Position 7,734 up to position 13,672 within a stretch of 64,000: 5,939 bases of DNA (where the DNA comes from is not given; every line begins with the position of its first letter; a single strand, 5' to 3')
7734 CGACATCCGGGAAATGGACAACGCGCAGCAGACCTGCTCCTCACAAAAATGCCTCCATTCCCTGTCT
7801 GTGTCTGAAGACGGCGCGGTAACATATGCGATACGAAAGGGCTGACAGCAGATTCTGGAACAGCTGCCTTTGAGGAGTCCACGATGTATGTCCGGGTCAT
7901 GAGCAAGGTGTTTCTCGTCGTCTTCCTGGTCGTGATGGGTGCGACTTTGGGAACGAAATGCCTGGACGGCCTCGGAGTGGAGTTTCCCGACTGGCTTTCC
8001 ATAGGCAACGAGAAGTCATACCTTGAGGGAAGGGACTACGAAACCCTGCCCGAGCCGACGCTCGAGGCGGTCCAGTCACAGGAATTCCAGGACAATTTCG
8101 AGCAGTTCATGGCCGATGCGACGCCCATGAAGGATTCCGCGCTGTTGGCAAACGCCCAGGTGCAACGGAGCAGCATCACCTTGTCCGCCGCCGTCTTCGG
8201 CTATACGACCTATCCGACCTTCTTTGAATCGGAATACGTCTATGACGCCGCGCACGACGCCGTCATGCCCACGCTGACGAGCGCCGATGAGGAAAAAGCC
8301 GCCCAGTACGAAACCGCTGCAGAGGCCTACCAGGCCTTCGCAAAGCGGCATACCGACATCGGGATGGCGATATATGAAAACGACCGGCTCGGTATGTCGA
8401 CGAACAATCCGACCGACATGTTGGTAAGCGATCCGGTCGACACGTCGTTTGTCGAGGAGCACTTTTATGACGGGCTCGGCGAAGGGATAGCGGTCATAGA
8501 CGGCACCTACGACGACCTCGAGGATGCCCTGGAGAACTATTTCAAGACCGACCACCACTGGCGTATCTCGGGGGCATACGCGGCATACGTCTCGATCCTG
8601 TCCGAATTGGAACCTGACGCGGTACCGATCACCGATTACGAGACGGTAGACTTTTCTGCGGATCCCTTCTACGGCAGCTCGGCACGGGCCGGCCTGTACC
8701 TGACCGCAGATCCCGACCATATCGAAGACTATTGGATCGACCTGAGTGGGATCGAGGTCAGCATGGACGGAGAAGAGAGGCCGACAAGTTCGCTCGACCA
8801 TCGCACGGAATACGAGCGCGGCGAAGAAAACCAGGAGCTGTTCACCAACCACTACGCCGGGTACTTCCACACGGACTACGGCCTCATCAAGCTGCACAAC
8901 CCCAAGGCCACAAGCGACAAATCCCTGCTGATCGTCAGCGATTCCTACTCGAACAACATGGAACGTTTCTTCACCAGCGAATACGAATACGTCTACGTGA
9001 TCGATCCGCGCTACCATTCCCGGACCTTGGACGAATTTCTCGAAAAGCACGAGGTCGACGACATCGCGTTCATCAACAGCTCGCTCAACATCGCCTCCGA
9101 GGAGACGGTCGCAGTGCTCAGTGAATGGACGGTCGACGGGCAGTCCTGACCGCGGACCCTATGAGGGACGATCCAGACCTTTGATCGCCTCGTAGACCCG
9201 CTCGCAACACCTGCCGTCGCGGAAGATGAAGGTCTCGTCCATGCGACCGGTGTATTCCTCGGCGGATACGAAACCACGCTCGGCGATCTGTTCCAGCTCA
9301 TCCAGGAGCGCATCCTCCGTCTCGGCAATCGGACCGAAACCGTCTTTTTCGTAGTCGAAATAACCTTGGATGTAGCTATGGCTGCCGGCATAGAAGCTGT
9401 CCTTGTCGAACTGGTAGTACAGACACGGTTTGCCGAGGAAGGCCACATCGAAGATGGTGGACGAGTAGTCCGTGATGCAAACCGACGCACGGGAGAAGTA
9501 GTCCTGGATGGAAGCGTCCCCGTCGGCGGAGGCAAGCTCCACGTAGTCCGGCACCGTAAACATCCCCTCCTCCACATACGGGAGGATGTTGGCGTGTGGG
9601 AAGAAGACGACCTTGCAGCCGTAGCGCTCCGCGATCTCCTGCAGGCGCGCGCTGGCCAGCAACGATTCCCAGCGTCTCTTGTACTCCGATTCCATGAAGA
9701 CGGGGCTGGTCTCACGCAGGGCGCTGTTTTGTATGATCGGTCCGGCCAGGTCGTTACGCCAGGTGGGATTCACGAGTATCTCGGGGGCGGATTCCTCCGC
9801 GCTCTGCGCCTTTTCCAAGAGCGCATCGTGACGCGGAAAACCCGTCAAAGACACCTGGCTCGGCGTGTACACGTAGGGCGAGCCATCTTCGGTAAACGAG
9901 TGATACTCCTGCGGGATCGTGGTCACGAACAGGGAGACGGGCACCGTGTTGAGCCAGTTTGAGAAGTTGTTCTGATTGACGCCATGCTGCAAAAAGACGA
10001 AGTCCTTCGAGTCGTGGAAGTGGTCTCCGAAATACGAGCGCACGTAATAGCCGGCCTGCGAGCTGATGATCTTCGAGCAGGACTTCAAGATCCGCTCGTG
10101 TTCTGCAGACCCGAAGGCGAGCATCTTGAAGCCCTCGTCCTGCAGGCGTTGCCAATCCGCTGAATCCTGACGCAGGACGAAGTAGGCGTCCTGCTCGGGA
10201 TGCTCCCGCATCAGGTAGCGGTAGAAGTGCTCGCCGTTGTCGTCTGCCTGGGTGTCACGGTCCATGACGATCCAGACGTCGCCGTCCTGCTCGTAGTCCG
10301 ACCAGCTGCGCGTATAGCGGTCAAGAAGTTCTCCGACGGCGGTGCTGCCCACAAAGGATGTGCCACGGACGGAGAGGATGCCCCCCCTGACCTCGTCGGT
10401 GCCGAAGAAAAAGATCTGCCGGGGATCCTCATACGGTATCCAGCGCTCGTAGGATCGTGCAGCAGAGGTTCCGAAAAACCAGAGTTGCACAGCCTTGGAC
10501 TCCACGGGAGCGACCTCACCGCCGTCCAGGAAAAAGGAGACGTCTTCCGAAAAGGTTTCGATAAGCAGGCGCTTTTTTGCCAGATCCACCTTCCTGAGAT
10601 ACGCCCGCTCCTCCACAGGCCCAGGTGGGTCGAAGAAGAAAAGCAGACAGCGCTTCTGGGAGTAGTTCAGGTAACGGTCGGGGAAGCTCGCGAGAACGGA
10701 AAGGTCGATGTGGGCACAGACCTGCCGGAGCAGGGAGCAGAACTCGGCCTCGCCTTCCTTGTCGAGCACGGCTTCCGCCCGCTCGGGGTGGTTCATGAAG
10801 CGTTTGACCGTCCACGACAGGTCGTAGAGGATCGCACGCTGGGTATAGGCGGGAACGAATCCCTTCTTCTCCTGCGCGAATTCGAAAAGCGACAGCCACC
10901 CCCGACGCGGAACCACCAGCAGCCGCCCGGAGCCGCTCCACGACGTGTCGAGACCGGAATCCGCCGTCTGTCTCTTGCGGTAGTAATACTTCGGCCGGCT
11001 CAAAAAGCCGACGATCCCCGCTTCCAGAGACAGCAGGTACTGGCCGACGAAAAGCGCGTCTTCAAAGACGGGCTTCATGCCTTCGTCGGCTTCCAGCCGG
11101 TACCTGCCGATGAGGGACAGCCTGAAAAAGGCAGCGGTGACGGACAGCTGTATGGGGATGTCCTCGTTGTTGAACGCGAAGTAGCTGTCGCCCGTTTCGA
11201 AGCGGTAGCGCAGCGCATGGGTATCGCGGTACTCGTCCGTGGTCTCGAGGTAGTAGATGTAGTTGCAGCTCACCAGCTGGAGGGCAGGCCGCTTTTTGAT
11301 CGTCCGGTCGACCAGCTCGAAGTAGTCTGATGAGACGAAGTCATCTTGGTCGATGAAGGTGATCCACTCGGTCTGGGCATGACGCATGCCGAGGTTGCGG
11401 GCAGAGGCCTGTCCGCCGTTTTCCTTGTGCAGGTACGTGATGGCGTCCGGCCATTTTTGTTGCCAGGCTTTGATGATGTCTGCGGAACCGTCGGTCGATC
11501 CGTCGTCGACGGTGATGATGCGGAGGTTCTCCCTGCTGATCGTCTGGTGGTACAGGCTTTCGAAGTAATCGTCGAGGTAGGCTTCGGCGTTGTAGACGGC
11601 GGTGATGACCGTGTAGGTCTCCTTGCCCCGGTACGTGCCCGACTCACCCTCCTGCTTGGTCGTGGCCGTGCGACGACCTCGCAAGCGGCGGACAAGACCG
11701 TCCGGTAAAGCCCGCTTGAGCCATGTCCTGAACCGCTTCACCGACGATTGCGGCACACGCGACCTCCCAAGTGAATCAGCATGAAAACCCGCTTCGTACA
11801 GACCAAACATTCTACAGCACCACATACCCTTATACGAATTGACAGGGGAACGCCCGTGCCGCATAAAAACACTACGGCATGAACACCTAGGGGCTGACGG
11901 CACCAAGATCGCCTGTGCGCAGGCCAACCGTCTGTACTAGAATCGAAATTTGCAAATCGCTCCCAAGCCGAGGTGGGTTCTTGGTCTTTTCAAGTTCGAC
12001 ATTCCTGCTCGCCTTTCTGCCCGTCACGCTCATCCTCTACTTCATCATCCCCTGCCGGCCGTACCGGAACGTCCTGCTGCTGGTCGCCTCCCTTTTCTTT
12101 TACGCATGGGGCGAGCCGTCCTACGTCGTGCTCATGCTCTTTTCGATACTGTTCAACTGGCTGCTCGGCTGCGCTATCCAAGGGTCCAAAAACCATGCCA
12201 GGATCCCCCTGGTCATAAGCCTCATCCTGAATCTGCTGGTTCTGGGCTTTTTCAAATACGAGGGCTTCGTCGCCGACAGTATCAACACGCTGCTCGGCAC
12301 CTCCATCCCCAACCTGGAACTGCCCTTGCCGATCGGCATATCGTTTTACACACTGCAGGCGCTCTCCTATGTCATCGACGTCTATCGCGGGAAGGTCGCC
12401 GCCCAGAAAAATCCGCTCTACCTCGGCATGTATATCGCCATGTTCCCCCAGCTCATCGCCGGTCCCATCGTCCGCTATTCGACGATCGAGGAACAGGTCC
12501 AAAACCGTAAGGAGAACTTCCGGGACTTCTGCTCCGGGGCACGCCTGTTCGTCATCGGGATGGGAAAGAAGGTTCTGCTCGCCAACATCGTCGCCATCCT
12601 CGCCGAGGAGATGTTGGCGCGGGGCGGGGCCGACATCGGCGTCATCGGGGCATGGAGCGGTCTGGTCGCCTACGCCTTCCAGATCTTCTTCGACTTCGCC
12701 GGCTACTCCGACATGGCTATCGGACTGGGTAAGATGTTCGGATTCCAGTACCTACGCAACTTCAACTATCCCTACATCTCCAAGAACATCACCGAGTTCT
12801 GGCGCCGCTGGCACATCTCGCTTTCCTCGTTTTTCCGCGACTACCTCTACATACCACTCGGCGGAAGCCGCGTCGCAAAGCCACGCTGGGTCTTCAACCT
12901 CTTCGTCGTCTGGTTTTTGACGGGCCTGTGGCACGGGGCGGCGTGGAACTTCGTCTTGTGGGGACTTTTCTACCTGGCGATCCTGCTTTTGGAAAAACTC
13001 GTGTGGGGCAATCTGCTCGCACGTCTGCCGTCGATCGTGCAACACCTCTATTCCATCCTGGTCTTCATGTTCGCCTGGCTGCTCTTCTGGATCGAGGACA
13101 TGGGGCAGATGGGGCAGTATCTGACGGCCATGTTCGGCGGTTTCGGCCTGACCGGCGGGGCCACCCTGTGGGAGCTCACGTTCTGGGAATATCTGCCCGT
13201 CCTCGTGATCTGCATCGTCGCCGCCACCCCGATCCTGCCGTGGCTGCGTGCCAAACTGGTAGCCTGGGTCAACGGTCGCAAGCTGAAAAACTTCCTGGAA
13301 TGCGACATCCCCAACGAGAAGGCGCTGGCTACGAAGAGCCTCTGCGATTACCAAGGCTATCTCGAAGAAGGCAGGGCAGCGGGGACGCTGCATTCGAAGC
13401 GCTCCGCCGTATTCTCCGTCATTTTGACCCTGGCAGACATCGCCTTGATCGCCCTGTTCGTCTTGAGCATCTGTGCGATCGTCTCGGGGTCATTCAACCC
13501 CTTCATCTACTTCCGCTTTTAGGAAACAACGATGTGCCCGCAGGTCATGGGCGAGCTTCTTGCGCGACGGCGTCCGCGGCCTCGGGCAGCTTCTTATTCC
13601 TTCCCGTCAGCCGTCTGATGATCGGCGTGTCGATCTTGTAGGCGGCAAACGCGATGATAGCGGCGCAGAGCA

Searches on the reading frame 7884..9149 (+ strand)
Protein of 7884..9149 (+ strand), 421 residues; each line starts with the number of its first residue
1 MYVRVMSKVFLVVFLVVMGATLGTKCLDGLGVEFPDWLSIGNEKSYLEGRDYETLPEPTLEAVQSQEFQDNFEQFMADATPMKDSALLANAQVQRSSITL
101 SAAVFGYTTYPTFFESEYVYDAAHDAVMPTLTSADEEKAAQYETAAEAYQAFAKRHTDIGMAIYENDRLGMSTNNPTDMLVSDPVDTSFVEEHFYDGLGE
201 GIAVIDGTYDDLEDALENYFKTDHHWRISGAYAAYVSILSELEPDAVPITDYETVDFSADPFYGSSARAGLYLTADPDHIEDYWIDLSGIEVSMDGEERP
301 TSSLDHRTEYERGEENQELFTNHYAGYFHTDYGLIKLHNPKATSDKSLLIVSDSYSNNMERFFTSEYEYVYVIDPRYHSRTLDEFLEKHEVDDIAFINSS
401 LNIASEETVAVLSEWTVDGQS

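Call 30: search_protein_families(library=pfam, proteins=[window:7884-9149:+], max_evalue=0.0001)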
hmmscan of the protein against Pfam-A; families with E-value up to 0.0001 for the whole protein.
window:7884-9149:+ (421 aa): 1 family
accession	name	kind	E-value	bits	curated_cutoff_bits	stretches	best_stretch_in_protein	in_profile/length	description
PF14286.12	DHHW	-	4.1e-16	59.6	25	1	219-373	236-385/385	DHHW protein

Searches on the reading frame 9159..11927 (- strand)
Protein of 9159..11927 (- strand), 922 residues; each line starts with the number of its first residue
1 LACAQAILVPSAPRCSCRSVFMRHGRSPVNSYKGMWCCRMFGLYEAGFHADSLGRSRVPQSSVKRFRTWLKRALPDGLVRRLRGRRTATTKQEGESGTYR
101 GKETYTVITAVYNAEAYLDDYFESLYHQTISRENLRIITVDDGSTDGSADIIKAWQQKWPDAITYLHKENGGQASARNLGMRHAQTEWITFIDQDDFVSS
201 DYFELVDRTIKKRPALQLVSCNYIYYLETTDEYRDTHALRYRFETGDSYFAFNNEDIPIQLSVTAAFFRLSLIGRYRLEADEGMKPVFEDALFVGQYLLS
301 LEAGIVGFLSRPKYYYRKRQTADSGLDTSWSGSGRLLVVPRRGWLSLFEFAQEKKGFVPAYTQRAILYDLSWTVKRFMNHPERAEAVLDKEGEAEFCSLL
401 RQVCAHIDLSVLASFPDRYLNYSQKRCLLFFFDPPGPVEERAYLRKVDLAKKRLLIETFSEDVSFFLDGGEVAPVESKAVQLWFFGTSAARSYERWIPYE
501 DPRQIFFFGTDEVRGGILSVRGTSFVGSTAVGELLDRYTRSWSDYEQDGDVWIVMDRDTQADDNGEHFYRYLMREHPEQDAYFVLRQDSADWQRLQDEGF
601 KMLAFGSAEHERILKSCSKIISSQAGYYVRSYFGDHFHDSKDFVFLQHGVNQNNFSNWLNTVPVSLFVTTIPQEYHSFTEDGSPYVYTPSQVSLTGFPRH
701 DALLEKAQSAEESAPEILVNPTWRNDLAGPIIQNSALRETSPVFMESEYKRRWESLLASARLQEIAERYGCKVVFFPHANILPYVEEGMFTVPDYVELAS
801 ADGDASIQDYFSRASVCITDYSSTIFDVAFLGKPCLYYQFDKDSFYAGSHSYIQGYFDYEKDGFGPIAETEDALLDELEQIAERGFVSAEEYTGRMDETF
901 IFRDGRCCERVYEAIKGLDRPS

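Call 30: search_protein_families(library=pfam, proteins=[window:9159-11927:-], max_evalue=0.0001)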
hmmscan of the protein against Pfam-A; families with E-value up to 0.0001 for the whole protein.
window:9159-11927:- (922 aa): 4 families
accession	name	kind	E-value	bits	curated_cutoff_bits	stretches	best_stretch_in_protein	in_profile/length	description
PF04464.20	Glyphos_transf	-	5e-34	118.3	22.1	1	545-915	10-365/367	CDP-Glycerol:Poly(glycerophosphate) glycerophosphotransferase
PF00535.33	Glycos_transf_2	-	1.3e-29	103.7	23.3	1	106-245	1-137/168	Glycosyl transferase family 2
PF10111.15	Glyco_tranf_2_2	-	1.1e-13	51.7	27.3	1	108-239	3-140/276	Glycosyltransferase like family 2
PF13641.12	Glyco_tranf_2_3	-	1.3e-07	32.4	27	1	105-219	3-119/230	Glycosyltransferase like family 2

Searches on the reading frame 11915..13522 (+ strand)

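Call 30: search_protein_families(library=pfam, proteins=[window:11915-13522:+], max_evalue=0.0001)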
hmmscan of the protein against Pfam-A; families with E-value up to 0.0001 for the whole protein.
window:11915-13522:+ (535 aa): 1 family
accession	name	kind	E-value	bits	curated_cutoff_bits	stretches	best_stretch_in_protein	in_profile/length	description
PF03062.24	MBOAT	-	1.3e-25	90.9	27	1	172-379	86-311/337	MBOAT, membrane-bound O-acyltransferase family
